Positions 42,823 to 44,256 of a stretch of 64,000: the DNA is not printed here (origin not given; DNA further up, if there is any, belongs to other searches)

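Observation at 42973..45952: wHTH + Cys/His domain + TiaS-kinase-domain-like protein translationally coupled to a stand-alone condensation-type enzyme (and a HEAT protein), inside the ACT-hom operon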

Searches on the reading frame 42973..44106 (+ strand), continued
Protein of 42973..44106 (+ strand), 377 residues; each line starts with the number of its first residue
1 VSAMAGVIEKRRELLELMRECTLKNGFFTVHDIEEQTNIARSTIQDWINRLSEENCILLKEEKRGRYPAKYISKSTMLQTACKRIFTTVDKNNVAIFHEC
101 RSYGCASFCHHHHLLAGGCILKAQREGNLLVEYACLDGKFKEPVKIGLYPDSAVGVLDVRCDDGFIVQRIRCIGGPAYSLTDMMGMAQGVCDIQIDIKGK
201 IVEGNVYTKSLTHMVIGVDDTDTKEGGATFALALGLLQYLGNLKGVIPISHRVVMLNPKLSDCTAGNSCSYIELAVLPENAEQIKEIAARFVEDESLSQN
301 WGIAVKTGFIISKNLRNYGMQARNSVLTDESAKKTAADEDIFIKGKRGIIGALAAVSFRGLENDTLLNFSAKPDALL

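Call 26: find_encoding_contigs(protein=P0246, flank=6000, max_places=1)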
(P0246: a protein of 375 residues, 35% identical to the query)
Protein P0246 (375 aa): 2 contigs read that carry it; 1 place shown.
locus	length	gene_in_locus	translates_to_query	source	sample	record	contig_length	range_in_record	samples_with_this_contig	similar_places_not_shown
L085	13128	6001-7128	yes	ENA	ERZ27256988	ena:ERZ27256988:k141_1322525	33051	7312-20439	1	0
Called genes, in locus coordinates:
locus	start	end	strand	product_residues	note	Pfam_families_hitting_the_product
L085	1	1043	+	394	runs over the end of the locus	PF00108:Thiolase_N, PF02803:Thiolase_C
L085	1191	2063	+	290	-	-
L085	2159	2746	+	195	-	-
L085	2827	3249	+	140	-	-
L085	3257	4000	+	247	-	-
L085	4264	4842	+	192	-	PF00583:Acetyltransf_1 (weak), PF13673:Acetyltransf_10 (weak), PF13508:Acetyltransf_7 (weak)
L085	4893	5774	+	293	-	PF01839:FG-GAP (faint), PF15907:Itfg2 (weak), PF23743:Beta-prop_BBS7, PF25292:Beta-prop_CGLA (faint), PF13517:FG-GAP_3, PF14783:BBS2_Mid (faint), PF25172:Beta-prop_WDR3_2nd (faint), PF23381:Beta-prop_IFT122_1st, +2 more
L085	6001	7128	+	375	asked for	PF22641:TiaS_TCKD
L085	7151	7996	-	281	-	-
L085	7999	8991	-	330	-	PF02517:Rce1-like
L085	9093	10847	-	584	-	PF00749:tRNA-synt_1c, PF03950:tRNA-synt_1c_C, PF20974:tRNA-synt_1c_C2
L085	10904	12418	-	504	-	PF00025:Arf, PF00071:Ras, PF08477:Roc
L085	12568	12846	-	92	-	-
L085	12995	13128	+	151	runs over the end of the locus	-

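Call 28: search_solved_structures(query=A1, max_evalue=1, show_alignments=2)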
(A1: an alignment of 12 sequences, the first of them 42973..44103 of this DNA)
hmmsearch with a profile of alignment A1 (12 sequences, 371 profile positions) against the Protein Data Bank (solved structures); distinct sequences matched with E-value up to 1: 7.
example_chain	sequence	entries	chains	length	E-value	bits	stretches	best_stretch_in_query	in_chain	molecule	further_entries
3u02_A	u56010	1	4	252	1.4e-13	53.6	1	208-355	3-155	Putative transcription-associated protein TFIIS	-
3au7_A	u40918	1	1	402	1.8e-07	33.4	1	206-355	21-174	Putative uncharacterized protein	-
3amt_A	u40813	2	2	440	2.2e-07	33.2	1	206-355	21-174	Putative uncharacterized protein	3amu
4rvz_Z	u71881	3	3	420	4.6e-07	32.1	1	208-355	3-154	tRNA(Ile2) 2-agmatinylcytidine synthetase TiaS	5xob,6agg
4o5v_A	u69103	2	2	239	0.0044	19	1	9-51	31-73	Iron-dependent transcription repressor related protein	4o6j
7fby_A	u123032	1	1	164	0.024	16.6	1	18-54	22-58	Transcriptional regulatory protein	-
9w4v_A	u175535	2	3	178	0.029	16.3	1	18-54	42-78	Uncharacterized HTH-type transcriptional regulator PH0140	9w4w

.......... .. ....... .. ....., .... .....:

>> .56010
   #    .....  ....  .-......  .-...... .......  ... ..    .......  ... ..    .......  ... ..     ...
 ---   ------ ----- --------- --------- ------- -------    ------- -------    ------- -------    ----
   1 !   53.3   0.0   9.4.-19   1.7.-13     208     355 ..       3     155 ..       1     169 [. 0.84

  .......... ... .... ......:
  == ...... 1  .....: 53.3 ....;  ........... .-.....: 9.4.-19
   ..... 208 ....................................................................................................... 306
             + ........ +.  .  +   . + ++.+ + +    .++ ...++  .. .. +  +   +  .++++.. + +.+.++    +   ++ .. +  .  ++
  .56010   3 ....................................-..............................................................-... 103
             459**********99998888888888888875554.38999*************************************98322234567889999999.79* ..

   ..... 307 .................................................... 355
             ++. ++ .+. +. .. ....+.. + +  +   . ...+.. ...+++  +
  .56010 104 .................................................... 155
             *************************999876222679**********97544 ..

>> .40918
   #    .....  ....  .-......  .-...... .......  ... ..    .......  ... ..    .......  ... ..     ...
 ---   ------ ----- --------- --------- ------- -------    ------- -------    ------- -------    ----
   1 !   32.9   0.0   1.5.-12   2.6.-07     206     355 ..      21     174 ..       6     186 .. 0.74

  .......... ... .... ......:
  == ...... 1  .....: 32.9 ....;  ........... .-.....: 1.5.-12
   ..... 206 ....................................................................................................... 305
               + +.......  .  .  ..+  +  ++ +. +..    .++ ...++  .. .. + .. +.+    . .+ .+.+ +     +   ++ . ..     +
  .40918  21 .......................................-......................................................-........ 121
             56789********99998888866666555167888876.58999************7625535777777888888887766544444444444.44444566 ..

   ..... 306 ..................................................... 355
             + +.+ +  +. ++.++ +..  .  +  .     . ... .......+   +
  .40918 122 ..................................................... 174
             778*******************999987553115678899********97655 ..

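Call 29: predict_structure(alignment_id=A1)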
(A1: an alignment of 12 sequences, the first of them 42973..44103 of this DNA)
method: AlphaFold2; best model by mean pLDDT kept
length: 377 residues; sequences in the alignment: 12
mean_pLDDT: 81.7   pTM: 0.75
mean pLDDT of the five models: 81.7, 79.5, 79.1, 79.0, 77.4
residues with pLDDT >= 90: 142; 70-90: 153; 50-70: 69; < 50: 13
segments of 3 or more residues with pLDDT < 50: 1-4, 263-265, 375-377
pLDDT, mean of each block of 10 residues (from residue 1): 56 71 70 83 76 65 53 56 90 92 81 82 87 79 74 87 91 66 79 83 88 96 67 95 94 81 65 96 97 91 96 94 86 96 94 94 85 60
secondary structure, 60 per line:
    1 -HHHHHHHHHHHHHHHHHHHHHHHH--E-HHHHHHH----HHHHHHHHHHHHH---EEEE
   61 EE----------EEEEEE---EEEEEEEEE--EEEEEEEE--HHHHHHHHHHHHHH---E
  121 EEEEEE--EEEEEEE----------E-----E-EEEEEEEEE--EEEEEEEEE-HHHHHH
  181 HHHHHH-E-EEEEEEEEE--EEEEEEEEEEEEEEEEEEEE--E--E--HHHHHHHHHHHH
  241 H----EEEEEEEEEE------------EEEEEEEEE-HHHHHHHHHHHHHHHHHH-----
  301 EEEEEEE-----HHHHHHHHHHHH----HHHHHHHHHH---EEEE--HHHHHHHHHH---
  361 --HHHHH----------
elements in order: H2-25 H30-36 H41-53 E57-62 E73-78 E82-90 E93-100 H103-116 E120-126 E129-135 E154-162 E165-173 H175-186 E190-198 E201-220 H229-241 E246-255 E268-276 H278-295 E301-307 H313-324 H329-338 E342-345 H348-357 H363-367

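Call 31: find_encoding_contigs(protein=P0267, flank=6000, max_places=1)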
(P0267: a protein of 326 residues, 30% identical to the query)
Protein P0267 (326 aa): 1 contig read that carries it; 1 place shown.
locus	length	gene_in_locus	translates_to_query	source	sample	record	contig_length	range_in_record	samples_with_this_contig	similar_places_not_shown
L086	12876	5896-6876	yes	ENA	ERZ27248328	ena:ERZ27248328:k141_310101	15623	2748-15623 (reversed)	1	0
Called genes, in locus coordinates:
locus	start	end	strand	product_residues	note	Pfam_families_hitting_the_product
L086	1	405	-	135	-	?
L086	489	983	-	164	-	PF18765:Polbeta (weak)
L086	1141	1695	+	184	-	-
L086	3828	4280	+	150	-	PF00293:NUDIX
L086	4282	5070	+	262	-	PF01261:AP_endonuc_2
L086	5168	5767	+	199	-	PF13404:HTH_AsnC-type, PF13412:HTH_24, PF01047:MarR (weak)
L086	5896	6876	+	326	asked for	PF22641:TiaS_TCKD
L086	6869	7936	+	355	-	PF04055:Radical_SAM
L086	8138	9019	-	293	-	PF01385:OrfB_IS605 (weak), PF07282:Cas12f1-like_TNB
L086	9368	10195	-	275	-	PF02361:CbiQ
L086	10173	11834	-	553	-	PF00005:ABC_tran, PF02463:SMC_N (faint), PF13191:AAA_16 (faint), PF13401:AAA_22 (faint), PF13476:AAA_23 (faint), PF13555:AAA_29 (faint), PF13304:AAA_21 (weak), PF00005:ABC_tran, +1 more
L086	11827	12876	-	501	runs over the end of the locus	-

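Call 32: find_encoding_contigs(protein=P0270, flank=6000, max_places=1)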
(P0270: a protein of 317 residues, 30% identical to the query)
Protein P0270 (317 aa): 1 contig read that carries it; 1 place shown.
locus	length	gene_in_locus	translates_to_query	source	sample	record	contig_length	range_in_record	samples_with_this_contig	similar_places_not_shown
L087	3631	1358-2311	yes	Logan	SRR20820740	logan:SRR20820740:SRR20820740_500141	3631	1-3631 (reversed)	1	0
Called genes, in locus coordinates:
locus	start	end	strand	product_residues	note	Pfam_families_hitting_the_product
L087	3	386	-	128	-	?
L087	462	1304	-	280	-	-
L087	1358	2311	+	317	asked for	PF08489:TiaS_FLD (faint), PF22641:TiaS_TCKD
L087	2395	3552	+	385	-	-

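Call 34: fold_search(model_id=the predicted structure, library=pdb)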
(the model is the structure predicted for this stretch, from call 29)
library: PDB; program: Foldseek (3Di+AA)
matches with E <= 10: 1497; with E <= 0.001: 10
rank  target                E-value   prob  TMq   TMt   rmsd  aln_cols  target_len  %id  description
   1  3u02_B                2.4e-10  1.00  0.32  0.48   3.2       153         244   25  Crystal Structure of the tRNA modifier TiaS from Pyrococcus furiosus, Northeast Structural Genomics Consortium Target  (released 2011-11-02)
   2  3u02_A                2.3e-09  1.00  0.33  0.50   3.0       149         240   26  Crystal Structure of the tRNA modifier TiaS from Pyrococcus furiosus, Northeast Structural Genomics Consortium Target  (released 2011-11-02)
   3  3u02_D                1.0e-08  1.00  0.30  0.50   2.0       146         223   24  Crystal Structure of the tRNA modifier TiaS from Pyrococcus furiosus, Northeast Structural Genomics Consortium Target  (released 2011-11-02)
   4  3u02_C                1.2e-08  1.00  0.30  0.48   3.3       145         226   23  Crystal Structure of the tRNA modifier TiaS from Pyrococcus furiosus, Northeast Structural Genomics Consortium Target  (released 2011-11-02)
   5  3amt_A                1.6e-08  1.00  0.35  0.32   2.2       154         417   23  Crystal structure of the TiaS-tRNA(Ile2)-ATP complex (released 2011-10-19)
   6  4rvz                  1.6e-08  1.00  0.33  0.30   2.7       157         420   22  Crystal structure of tRNA fluorescent labeling enzyme (released 2015-03-11)
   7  3amu_A                1.8e-08  1.00  0.34  0.32   2.2       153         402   22  Crystal structure of the TiaS-tRNA(Ile2)-AMPCPP-agmatine complex (released 2011-10-19)
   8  5xob                  2.3e-08  1.00  0.34  0.31   2.4       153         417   23  Crystal structure of apo TiaS (tRNAIle2 agmatidine synthetase) (released 2018-08-29)
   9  3au7                  5.9e-06  1.00  0.30  0.31   2.5       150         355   20  Crystal structure of the ZRD-deleted mutant of TiaS in complex with agmatine (released 2011-10-19)
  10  2nyi_B                9.3e-04  0.98  0.18  0.36  11.2       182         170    8  Crystal Structure of an Unknown Protein from Galdieria sulphuraria (released 2006-12-12)
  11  2nyi_A                1.5e-03  0.97  0.18  0.36  11.3       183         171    8  Crystal Structure of an Unknown Protein from Galdieria sulphuraria (released 2006-12-12)
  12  5etl_A                4.0e-03  0.99  0.21  0.45   4.8       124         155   10  E. coli 6-hydroxymethyl-7,8-dihydropterin pyrophosphokinase complexed with AMPCPP and inhibitor at 1.82 angstrom resol (released 2016-05-04)
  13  6c10                  4.5e-03  0.38  0.19  0.25  10.6       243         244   11  Crystal structure of mouse PCDH15 EC11-EL (released 2018-08-15)
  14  5tp4_B                5.1e-03  0.84  0.18  0.17  18.3       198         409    8  Crystal structure of a hydantoinase/carbamoylase family amidase from Burkholderia ambifaria (released 2017-04-05)
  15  1zao                  5.4e-03  0.97  0.17  0.22  11.1       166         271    8  Crystal Structure of A.fulgidus Rio2 Kinase Complexed With ATP and Manganese Ions (released 2005-06-21)
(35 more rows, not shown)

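Call 47: find_homologous_proteins(query=P0264, max_evalue=1e-10)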
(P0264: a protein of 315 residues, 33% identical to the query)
Query P0264 (315 aa): 1376 proteins with E <= 1e-10 among 4399 candidates; the best 120 are listed.
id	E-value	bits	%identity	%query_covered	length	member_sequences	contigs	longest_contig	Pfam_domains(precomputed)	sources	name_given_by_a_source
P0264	8.3e-202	687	100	100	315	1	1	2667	PF22641.3,PF08489.17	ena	-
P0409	7.5e-171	585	84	100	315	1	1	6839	PF22641.3,PF08489.17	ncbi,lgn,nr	ncbi:MAG: DUF1743 domain-containing protein [Methanobacteriaceae archaeon]|nr:DUF1743 domain-contain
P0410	1.6e-130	453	65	100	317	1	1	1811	PF22641.3,PF08489.17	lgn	-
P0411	1.6e-130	453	63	100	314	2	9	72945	PF22641.3,PF08489.17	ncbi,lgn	-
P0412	4.1e-128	445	62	100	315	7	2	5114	PF22641.3,PF08489.17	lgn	-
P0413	6.1e-128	445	62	100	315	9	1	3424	PF22641.3,PF08489.17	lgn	-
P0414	1.1e-127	444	62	100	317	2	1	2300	PF22641.3,PF08489.17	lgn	-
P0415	1.4e-127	444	61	100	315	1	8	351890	PF22641.3,PF08489.17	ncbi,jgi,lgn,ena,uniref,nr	ncbi:methanogenesis marker protein 11 [uncultured Methanosphaera sp.]|uniref:methanogenesis marker p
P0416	1.5e-127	443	62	100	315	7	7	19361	PF22641.3,PF08489.17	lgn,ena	-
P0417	3.5e-127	442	62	100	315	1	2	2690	PF22641.3,PF08489.17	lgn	-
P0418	3.6e-127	442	61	100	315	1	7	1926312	PF22641.3,PF08489.17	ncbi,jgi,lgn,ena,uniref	ncbi:methanogenesis marker protein 11 [Methanosphaera sp.]|jgi:methanogenesis imperfect marker prote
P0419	4.0e-127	442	62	100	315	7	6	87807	PF22641.3,PF08489.17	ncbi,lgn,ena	-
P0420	4.8e-127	442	61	100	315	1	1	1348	PF22641.3,PF08489.17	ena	-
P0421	1.0e-126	441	60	100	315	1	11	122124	PF22641.3,PF08489.17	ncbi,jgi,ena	-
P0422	1.2e-126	440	62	100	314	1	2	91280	PF22641.3,PF08489.17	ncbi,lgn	-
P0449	9.0e-124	431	61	99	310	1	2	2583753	PF22641.3,PF08489.17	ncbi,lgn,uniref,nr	ncbi:methanogenesis marker protein 11 [Methanobacterium lacus]|uniref:Methanogenesis marker protein 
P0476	5.7e-121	422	59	100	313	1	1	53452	PF22641.3,PF08489.17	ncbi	ncbi:MAG: methanogenesis marker protein 11 [Methanomicrobiales archaeon]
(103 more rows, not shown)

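Call 48: list_cluster_members(proteins=[P0271, P0275, P0280, P0281, P0282, P0268, P0270, P0276, P0284, P0287])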
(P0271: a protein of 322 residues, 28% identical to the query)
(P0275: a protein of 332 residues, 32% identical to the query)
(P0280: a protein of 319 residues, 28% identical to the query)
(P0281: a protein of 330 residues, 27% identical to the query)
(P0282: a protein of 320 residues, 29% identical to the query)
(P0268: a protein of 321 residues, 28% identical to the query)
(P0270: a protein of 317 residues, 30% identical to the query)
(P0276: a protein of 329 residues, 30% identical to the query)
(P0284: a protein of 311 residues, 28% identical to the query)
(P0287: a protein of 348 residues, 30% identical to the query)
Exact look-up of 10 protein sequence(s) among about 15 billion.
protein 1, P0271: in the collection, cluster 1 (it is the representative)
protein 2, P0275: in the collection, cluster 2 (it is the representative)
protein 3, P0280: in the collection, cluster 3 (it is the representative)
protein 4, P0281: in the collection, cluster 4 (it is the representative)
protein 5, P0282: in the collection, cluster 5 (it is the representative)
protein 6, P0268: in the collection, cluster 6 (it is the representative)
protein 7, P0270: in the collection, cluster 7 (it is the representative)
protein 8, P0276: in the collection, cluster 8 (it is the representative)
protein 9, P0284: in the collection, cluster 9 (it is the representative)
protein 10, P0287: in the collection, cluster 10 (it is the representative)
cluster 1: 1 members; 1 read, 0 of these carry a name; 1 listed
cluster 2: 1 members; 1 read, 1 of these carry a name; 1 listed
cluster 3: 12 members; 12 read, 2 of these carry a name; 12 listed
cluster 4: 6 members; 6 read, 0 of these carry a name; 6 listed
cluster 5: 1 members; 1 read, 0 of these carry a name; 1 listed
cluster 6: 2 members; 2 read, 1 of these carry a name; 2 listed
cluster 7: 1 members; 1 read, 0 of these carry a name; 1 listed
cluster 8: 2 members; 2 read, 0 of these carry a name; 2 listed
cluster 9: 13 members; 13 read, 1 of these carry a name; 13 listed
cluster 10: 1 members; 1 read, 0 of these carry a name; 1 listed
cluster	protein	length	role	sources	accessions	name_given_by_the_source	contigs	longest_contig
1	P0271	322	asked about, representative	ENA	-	-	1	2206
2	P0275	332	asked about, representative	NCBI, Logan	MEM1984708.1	MAG: tRNA(Ile2) 2-agmatinylcytidine synthetase [Candidatus Korarchaeum sp.]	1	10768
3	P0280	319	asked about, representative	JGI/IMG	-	-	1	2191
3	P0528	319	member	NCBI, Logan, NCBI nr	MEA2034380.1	MAG: tRNA(Ile2) 2-agmatinylcytidine synthetase [Euryarchaeota archaeon] | tRNA(Ile2) 2-agmatinylcytidine synthetase [Euryarchaeota archaeon]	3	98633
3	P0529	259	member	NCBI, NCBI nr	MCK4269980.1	MAG: DUF1743 domain-containing protein, partial [Methanogenium sp.] | DUF1743 domain-containing protein [Methanogenium sp.]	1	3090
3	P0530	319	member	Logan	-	-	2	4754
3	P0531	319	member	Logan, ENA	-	-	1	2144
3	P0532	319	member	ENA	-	-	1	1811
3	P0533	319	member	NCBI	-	-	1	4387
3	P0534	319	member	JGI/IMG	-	-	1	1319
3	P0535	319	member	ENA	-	-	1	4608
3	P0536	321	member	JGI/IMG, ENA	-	-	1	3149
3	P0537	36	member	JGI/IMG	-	-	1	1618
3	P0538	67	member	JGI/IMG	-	-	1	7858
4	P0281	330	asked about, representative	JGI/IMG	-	-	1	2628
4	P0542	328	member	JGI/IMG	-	-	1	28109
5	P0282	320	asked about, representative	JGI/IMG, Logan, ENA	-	-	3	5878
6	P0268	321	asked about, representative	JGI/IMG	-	methanogenesis imperfect marker protein 11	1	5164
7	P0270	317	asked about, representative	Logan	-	-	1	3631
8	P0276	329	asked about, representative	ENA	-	-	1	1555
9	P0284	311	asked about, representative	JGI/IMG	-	-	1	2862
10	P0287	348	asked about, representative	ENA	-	-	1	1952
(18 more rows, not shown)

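Call 51: find_encoding_contigs(protein=P0528, flank=8000, max_places=1)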
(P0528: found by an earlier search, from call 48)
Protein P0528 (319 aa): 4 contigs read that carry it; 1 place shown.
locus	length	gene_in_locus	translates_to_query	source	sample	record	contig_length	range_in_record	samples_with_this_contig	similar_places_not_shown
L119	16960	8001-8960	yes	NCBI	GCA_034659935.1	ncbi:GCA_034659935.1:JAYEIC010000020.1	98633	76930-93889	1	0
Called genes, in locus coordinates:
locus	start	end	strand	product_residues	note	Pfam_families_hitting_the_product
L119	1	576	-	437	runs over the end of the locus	PF00384:Molybdopterin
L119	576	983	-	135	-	PF01568:Molydop_binding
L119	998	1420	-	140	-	PF02662:FlpD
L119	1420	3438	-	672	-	PF12831:FAD_oxidored (weak), PF12838:Fer4_7 (weak), PF13183:Fer4_8 (weak), PF13187:Fer4_9 (weak), PF13534:Fer4_17 (weak), PF12838:Fer4_7 (weak), PF13187:Fer4_9 (weak), PF14697:Fer4_21, +8 more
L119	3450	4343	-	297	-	PF02754:CCG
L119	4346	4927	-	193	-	PF13484:Fer4_16 (faint), PF13183:Fer4_8, PF13237:Fer4_10 (weak), PF13187:Fer4_9, PF13534:Fer4_17 (weak)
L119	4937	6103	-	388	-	PF00037:Fer4 (weak), PF12838:Fer4_7, PF13237:Fer4_10, PF00037:Fer4, PF12838:Fer4_7, PF12838:Fer4_7, PF13187:Fer4_9, PF12838:Fer4_7, +16 more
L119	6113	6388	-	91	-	PF12797:Fer4_2 (weak), PF14697:Fer4_21 (weak), PF00037:Fer4, PF13237:Fer4_10, PF12838:Fer4_7, PF13187:Fer4_9, PF13484:Fer4_16, PF00037:Fer4, +9 more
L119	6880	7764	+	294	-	PF01913:FTR, PF02741:FTR_C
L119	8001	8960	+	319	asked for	PF22641:TiaS_TCKD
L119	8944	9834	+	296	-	PF22641:TiaS_TCKD, PF08489:TiaS_FLD (faint)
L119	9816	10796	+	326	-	PF04055:Radical_SAM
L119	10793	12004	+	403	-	PF02776:TPP_enzyme_N (faint), PF02775:TPP_enzyme_C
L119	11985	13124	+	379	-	PF00682:HMGL-like, PF22617:HCS_D2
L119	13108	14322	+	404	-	PF00330:Aconitase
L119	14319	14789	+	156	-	PF00694:Aconitase_C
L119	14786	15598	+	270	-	PF24830:DUF7714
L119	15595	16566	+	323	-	PF00180:Iso_dh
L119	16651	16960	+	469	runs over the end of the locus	PF00171:Aldedh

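Call 52: search_protein_families(library=ncbifam, proteins=[P0280, P0271, P0282, P0281, P0476], max_evalue=0.00001)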
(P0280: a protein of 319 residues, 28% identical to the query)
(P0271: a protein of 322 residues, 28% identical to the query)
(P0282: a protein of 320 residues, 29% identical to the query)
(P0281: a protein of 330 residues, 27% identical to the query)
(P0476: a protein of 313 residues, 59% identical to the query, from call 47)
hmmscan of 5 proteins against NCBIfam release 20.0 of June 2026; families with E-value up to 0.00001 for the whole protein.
P0280 (319 aa): 2 families
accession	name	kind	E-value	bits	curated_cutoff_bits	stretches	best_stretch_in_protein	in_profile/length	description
TIGR03280.1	methan_mark_11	hypoth_equivalog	3.6e-59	200.3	255.8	1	20-311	3-289/292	methanogenesis marker protein 11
NF040849.1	tRNAmod_TiaS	equivalog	5.7e-11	41.6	600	1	158-302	2-150/422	tRNA(Ile2) 2-agmatinylcytidine synthetase TiaS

P0271 (322 aa): 2 families
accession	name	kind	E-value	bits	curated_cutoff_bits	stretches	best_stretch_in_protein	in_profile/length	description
TIGR03280.1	methan_mark_11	hypoth_equivalog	1.2e-61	208.5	255.8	1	23-307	6-288/292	methanogenesis marker protein 11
NF040849.1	tRNAmod_TiaS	equivalog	2.5e-18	65.9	600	1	156-306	2-157/422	tRNA(Ile2) 2-agmatinylcytidine synthetase TiaS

P0282 (320 aa): 2 families
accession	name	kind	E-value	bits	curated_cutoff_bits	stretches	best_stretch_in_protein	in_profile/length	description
TIGR03280.1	methan_mark_11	hypoth_equivalog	1.1e-45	156.1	255.8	1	26-317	6-290/292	methanogenesis marker protein 11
NF040849.1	tRNAmod_TiaS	equivalog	2e-11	43.1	600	1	164-309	2-152/422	tRNA(Ile2) 2-agmatinylcytidine synthetase TiaS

P0281 (330 aa): 2 families
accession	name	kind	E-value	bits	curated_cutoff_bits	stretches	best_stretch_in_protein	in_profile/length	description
TIGR03280.1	methan_mark_11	hypoth_equivalog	5.7e-53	179.9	255.8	1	19-315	2-289/292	methanogenesis marker protein 11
NF040849.1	tRNAmod_TiaS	equivalog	2.5e-18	65.9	600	1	161-308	3-152/422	tRNA(Ile2) 2-agmatinylcytidine synthetase TiaS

P0476 (313 aa): 2 families
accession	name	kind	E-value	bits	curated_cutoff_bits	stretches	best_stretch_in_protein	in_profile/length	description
TIGR03280.1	methan_mark_11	hypoth_equivalog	6.6e-131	435.7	255.8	1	21-308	2-292/292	methanogenesis marker protein 11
NF040849.1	tRNAmod_TiaS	equivalog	7.2e-16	57.8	600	1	151-298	2-152/422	tRNA(Ile2) 2-agmatinylcytidine synthetase TiaS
